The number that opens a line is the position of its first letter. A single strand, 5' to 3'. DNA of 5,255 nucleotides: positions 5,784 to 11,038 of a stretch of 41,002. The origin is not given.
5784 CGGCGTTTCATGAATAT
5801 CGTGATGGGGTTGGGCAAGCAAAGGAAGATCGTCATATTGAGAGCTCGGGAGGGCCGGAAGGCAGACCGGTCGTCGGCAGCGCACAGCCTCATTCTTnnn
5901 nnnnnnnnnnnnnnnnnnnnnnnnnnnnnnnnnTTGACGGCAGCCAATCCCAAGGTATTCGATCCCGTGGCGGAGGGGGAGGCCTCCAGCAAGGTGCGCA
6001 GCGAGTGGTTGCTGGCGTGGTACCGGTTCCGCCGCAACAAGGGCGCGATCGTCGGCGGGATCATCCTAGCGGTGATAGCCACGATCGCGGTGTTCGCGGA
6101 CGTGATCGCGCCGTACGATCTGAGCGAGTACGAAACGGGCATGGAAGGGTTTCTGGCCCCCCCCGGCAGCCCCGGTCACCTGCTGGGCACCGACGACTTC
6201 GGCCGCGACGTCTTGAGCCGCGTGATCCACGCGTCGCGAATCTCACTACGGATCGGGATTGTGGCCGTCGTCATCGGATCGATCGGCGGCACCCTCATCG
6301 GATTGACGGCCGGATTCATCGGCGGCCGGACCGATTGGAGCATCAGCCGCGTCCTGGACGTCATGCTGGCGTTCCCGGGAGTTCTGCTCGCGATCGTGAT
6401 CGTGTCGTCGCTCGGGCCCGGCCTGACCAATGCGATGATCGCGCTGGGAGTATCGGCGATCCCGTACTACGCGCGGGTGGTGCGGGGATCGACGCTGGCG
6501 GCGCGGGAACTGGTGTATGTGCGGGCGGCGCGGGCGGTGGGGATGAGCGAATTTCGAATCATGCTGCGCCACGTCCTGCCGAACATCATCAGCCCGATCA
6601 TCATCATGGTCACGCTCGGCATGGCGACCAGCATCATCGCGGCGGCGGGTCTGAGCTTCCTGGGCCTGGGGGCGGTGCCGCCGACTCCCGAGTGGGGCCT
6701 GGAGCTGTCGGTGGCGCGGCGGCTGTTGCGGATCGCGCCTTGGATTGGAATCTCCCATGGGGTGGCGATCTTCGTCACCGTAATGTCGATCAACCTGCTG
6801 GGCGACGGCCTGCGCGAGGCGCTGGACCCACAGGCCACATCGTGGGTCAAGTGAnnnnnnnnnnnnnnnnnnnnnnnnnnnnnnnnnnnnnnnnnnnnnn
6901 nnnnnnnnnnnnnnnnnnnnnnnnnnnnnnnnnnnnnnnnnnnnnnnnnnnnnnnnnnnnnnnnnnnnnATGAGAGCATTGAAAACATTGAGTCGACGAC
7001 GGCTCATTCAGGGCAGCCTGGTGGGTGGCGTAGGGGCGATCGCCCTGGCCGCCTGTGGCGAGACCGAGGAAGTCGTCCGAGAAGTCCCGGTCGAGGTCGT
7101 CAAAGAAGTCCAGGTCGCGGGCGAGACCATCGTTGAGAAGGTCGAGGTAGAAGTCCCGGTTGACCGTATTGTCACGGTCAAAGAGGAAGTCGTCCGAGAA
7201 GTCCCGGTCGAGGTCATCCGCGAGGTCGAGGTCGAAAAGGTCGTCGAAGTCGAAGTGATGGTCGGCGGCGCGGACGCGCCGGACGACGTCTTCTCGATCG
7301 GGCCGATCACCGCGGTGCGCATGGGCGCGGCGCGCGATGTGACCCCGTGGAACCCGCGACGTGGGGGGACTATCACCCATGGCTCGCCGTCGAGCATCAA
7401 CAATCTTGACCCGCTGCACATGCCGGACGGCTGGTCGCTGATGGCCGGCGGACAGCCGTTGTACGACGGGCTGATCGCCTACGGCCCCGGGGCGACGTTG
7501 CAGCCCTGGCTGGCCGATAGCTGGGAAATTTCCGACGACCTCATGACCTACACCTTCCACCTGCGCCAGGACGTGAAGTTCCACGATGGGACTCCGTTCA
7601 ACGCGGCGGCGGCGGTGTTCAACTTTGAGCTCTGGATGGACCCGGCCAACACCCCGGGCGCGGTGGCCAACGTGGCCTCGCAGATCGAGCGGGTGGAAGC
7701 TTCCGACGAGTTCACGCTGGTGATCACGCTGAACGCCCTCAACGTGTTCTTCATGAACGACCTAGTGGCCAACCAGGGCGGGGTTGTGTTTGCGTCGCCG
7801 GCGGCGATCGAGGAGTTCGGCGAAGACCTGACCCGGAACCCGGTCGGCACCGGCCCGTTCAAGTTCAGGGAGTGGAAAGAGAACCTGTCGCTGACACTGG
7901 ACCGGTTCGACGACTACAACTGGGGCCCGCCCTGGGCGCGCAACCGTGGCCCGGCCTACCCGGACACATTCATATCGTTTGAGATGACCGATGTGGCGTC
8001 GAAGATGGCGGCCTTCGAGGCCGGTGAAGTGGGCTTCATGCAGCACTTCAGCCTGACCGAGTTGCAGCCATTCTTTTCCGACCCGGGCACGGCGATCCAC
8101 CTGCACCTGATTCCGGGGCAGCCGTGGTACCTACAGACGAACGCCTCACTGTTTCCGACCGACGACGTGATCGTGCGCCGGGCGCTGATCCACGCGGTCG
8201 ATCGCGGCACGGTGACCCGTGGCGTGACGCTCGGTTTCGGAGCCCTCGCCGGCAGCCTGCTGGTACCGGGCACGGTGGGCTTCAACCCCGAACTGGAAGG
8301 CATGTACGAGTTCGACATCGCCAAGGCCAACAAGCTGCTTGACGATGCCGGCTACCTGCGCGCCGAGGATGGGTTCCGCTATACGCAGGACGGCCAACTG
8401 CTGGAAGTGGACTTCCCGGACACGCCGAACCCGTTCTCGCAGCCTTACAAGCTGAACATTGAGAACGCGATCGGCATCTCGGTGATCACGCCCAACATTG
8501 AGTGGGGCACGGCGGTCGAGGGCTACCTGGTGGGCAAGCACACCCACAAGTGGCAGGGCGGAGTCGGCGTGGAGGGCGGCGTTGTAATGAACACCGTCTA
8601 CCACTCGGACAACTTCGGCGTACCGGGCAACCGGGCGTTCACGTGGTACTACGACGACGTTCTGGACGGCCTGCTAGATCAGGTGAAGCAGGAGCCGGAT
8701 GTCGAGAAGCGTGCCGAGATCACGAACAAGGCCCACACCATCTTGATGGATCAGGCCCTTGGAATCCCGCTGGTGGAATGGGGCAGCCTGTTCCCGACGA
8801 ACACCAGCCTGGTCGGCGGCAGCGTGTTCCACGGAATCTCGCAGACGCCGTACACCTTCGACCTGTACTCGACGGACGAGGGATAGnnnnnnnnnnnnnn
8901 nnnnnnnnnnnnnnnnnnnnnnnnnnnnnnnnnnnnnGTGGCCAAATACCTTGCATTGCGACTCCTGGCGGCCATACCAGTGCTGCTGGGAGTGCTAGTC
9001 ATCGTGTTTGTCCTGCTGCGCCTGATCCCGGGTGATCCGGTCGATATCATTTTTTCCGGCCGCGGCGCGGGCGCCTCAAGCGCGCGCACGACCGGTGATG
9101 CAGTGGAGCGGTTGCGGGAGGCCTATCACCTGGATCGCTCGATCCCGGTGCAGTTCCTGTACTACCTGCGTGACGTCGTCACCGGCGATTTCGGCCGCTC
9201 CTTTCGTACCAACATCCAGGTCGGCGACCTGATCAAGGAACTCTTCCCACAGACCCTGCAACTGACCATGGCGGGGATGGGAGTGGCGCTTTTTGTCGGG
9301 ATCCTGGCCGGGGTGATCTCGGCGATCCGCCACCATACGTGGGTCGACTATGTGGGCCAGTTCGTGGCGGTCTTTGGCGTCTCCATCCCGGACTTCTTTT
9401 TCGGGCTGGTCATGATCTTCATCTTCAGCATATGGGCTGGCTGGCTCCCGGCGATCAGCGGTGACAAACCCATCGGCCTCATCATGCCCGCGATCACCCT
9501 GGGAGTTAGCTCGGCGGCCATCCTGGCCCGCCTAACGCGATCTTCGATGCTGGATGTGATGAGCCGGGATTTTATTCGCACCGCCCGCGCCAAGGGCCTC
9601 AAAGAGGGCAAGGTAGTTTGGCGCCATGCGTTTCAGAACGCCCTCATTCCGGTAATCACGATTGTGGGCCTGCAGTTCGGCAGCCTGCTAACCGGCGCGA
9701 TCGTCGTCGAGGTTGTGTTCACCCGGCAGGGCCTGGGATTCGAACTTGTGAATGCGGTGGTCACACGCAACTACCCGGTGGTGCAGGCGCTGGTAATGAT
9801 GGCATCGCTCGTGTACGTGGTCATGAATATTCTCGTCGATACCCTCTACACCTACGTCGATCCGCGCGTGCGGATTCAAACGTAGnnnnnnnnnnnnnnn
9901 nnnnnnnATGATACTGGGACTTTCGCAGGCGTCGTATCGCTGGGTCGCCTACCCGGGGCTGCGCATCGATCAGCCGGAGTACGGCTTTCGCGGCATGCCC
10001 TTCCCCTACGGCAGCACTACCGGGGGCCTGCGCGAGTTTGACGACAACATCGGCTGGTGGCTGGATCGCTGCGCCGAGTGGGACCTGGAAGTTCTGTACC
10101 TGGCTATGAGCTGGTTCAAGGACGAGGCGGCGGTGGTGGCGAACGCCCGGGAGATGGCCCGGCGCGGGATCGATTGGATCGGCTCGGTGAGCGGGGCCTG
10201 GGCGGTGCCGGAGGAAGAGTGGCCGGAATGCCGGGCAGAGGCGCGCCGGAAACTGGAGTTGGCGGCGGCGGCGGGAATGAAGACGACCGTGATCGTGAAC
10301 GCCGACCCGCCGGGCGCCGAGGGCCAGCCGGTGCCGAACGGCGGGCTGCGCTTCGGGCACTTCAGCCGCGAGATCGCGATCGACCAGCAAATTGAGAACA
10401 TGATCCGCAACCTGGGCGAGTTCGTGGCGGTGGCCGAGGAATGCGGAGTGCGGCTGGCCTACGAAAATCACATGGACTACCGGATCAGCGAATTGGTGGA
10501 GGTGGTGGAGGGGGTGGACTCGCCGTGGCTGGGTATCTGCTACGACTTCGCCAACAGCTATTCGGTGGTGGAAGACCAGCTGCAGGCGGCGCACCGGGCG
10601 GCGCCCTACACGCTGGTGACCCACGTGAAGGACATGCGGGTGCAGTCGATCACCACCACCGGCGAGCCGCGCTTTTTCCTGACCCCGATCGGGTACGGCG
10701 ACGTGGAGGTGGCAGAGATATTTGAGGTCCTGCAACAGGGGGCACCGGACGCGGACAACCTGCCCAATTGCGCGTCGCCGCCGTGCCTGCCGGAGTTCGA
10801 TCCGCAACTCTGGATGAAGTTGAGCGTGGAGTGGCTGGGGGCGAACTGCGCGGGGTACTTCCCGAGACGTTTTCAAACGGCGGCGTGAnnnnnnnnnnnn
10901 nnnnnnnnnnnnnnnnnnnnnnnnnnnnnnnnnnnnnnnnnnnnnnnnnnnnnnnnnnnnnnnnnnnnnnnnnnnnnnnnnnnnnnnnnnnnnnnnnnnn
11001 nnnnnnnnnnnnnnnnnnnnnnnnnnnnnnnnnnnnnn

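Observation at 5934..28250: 19-gene, ~22 kb co-directional supra-operon combining a peptide-type ABC importer, hydantoinase/oxoprolinase subunits, five xylose-isomerase-like TIM barrels and acid-sugar enzymes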

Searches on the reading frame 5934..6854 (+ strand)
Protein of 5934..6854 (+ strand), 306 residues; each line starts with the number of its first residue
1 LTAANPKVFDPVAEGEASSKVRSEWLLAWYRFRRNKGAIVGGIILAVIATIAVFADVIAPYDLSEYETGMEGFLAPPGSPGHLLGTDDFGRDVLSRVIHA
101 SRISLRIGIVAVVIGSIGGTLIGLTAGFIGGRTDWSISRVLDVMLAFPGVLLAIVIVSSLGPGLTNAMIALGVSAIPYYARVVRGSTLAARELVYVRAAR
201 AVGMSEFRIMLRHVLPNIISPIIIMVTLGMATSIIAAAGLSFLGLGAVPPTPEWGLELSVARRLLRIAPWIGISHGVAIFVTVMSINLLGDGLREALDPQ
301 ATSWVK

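Call 4: search_protein_families(library=pfam, proteins=[window:5934-6854:+], max_evalue=0.001)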
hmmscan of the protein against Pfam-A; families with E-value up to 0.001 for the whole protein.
window:5934-6854:+ (306 aa): 2 families
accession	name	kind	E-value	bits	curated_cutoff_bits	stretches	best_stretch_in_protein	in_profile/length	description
PF00528.27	BPD_transp_1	-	7e-28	98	26.4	1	119-300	1-181/184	Binding-protein-dependent transport system inner membrane component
PF12911.12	OppC_N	-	8.8e-16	58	23.9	1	23-77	1-53/53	N-terminal TM domain of oligopeptide transport permease C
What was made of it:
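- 5934..6854 (+): g1: OppC-type ABC permease. Pfam OppC_N plus BPD_transp_1 (call 4).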

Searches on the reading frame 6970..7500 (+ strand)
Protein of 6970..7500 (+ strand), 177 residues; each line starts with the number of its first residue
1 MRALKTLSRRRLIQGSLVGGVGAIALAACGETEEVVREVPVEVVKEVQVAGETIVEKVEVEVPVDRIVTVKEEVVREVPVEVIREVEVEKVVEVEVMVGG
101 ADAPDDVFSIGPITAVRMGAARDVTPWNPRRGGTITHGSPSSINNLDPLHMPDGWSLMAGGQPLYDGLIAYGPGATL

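Call 55: search_protein_families(library=pfam, proteins=[window:6970-7500:+], max_evalue=1)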
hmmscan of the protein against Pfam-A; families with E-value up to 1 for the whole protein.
window:6970-7500:+ (177 aa): 0 families

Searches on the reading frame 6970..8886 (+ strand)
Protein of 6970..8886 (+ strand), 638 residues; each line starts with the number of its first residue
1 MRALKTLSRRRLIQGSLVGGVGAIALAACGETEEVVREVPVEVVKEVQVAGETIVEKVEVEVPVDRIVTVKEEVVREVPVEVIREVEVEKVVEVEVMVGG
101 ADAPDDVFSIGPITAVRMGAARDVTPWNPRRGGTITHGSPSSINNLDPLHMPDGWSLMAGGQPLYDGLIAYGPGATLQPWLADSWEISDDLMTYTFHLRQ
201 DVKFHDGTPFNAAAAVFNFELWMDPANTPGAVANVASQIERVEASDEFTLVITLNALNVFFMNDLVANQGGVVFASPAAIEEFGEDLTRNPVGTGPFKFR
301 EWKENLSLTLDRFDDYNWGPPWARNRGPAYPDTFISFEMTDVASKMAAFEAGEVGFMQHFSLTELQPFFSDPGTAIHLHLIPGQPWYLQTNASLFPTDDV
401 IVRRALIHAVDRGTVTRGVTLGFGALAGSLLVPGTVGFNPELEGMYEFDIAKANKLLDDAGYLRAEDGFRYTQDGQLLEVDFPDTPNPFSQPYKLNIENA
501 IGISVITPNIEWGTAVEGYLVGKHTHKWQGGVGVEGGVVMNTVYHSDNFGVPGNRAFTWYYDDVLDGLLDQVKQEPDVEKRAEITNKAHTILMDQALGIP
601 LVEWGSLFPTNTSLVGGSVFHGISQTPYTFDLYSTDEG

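Call 4: search_protein_families(library=pfam, proteins=[window:6970-8886:+], max_evalue=0.001)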
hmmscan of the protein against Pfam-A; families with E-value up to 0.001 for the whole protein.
window:6970-8886:+ (638 aa): 1 family
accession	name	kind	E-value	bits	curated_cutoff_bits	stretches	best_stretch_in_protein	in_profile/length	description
PF00496.27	SBP_bac_5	-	3.1e-64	217.8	32.4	1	177-479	2-295/368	Bacterial extracellular solute-binding proteins, family 5 Middle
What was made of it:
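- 6970..8886 (+): g2: family-5 solute-binding lipoprotein with a Tat signal (SRRRLI), a lipobox (LAAC) and a Glu/Val-rich linker. Pfam SBP_bac_5, 3e-64 (call 4).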

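Call 7: search_protein_families(library=ncbifam, proteins=[window:6970-8886:+], max_evalue=0.00001)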
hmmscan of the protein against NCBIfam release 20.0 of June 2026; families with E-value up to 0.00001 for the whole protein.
window:6970-8886:+ (638 aa): 10 families
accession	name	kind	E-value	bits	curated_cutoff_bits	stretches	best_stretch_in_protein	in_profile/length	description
TIGR02294.1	nickel_nikA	equivalog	8.3e-48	163.1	393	1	134-481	7-346/501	nickel ABC transporter substrate-binding protein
TIGR04028.1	SBP_KPN_01854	hypoth_equivalog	2.5e-43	148.4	468.5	1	176-614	43-490/509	TIGR04028 family ABC transporter substrate-binding protein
NF011942.0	PRK15413.1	equivalog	1.1e-35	123.3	594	1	141-463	36-344/512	glutathione ABC transporter substrate-binding protein GsiB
NF043070.1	DppA_dipep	equivalog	4.1e-32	111.4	1005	1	134-598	30-500/535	dipeptide ABC transporter periplasmic-binding protein DppA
NF047575.1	opine_bind_CntA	exception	3.1e-30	105.3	800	1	141-319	45-217/535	staphylopine-dependent metal ABC transporter substrate-binding lipoprotein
NF045468.1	Opp5A_nikA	equivalog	1.2e-29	103.2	600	1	167-481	47-335/488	nickel ABC transporter substrate-binding protein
NF045467.1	Opp4A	equivalog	1e-25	90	650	2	164-321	66-237/556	oligopeptide ABC transporter substrate-binding protein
NF011689.0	PRK15109.1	equivalog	1.3e-17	63.7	560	1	143-461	44-372/547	ABC transporter substrate-binding protein SapA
NF011684.0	PRK15104.1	equivalog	1.6e-16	60.2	947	1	139-600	45-507/543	oligopeptide ABC transporter substrate-binding protein OppA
NF007287.0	PRK09755.1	equivalog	4.5e-14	52.2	1098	1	164-228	63-127/535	ABC transporter substrate-binding protein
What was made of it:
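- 6970..8886 (+): All NCBIfam equivalog cut-offs are missed (call 7).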

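Call 69: search_solved_structures(query=window:6970-8886:+, max_evalue=1e-10)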
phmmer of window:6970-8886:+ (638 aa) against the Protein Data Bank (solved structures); distinct sequences matched with E-value up to 1e-10: 70 (the best 60 are shown).
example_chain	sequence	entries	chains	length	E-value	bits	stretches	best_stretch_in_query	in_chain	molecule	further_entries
5u4o_A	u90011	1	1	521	1.1e-46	162.6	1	129-608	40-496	ABC transporter substrate-binding protein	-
3m8u_A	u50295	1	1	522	1.5e-37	132.5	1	145-611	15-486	Heme-binding protein A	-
8z1y_F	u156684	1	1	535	1.7e-35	125.7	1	134-602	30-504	Dipeptide-binding protein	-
8z1z_F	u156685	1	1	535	1.7e-35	125.7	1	134-602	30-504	Dipeptide-binding protein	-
1dpp_A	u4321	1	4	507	2.4e-35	125.2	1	139-602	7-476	DIPEPTIDE BINDING PROTEIN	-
1dpe_A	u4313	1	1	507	5.3e-35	124.1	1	139-602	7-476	DIPEPTIDE-BINDING PROTEIN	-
6ofq_A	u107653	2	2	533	6.2e-35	123.9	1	129-624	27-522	Heme-binding protein A / AI-2 binding protein A | Heme-binding protein A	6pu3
6hlx_A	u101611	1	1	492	1.2e-32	116.3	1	138-597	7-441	AgaA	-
1uqw_A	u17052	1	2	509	8.9e-32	113.4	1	141-464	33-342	PUTATIVE BINDING PROTEIN YLIB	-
3tpa_A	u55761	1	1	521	3.7e-31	111.4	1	146-614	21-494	Heme-binding protein A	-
8upi_A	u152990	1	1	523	4.1e-29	104.6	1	124-592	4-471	Peptide ABC transporter substrate-binding protein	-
5f1q_A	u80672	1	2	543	4.7e-29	104.4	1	134-602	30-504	Periplasmic dipeptide transport protein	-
2noo_A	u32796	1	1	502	2e-28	102.4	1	137-481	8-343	Nickel-binding periplasmic protein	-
3qim_A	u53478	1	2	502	1e-27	100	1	136-481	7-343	Nickel-binding periplasmic protein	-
3mzb_A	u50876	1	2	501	1e-27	100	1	136-481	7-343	Nickel-binding periplasmic protein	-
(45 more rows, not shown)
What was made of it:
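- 6970..8886 (+): PDB best matches are 5u4o, HbpA and DppA; AgaA ranks 8th at 116 bits (call 69).
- On Opp/Dpp-type (family 5) ABC importer: Solved relatives bind peptides, haem/glutathione, nickel, opines and oligosaccharides (call 69).
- Family-5 binding proteins also bind ordinary peptides, nickel and oligosaccharides (call 69). The binding protein's nearest solved relatives include DppA and HbpA (call 69).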

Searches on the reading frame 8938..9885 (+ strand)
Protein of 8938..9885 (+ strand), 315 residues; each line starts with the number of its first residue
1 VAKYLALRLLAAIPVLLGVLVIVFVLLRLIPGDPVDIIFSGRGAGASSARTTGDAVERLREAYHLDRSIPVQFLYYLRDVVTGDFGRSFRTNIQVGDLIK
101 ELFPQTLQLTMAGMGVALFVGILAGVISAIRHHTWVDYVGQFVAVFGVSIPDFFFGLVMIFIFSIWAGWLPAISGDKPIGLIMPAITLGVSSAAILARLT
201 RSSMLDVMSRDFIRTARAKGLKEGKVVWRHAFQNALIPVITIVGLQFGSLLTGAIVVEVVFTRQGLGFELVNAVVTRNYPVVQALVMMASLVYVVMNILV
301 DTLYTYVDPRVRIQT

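Call 4: search_protein_families(library=pfam, proteins=[window:8938-9885:+], max_evalue=0.001)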
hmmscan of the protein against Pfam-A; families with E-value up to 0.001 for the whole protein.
window:8938-9885:+ (315 aa): 2 families
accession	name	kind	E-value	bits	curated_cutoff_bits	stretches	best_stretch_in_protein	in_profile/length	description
PF00528.27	BPD_transp_1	-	9.1e-40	136.8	26.4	1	121-312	1-183/184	Binding-protein-dependent transport system inner membrane component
PF19300.4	BPD_transp_1_N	-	7.1e-10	39.5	23.8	1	1-110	1-114/114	Binding-prot-dependent transport system membrane comp, N-term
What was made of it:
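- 8938..9885 (+): g3: OppB-type ABC permease. Pfam BPD_transp_1_N plus BPD_transp_1 (call 4).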

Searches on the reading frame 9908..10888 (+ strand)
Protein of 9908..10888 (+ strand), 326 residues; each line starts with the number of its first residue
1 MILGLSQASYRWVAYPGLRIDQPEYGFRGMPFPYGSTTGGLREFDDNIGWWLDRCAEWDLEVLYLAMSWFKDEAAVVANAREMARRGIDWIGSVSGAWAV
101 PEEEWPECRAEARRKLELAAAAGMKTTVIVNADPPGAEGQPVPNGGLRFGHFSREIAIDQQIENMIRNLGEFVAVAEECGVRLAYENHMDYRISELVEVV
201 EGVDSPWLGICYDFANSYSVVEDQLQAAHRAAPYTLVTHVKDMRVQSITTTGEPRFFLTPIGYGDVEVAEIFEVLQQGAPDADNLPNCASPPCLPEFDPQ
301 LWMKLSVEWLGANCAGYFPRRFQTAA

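Call 4: search_protein_families(library=pfam, proteins=[window:9908-10888:+], max_evalue=0.001)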
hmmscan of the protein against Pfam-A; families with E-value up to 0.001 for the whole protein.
window:9908-10888:+ (326 aa): 1 family
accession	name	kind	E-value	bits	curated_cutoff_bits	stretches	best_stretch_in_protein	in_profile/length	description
PF01261.30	AP_endonuc_2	-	4.5e-23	82.7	31.1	1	82-277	36-218/249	Xylose isomerase-like TIM barrel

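Call 7: search_protein_families(library=ncbifam, proteins=[window:9908-10888:+], max_evalue=0.00001)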
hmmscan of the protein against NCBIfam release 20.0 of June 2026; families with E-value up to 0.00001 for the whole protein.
window:9908-10888:+ (326 aa): 2 families
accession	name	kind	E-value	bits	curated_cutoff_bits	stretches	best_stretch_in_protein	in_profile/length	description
NF009689.0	PRK13210.1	subfamily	1.6e-06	27.6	200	1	161-277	128-245/286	L-ribulose-5-phosphate 3-epimerase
NF009688.0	PRK13209.1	subfamily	9.4e-06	24.8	317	0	163-278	134-244/286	L-ribulose-5-phosphate 3-epimerase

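Call 36: search_solved_structures(query=window:9908-10888:+, max_evalue=0.001)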
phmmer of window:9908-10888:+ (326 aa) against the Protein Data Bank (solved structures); distinct sequences matched with E-value up to 0.001: 0.
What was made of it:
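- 9908..11900 (+): g4 (9908-10888) and g5 (10914-11900): tandem TIM-X paralogues (xylose-isomerase-like TIM barrels). No PDB sequence relative was found at E<0.001 (call 36).
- Tried and rejected: The PDB sequence search for g4 gave nothing (call 36).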
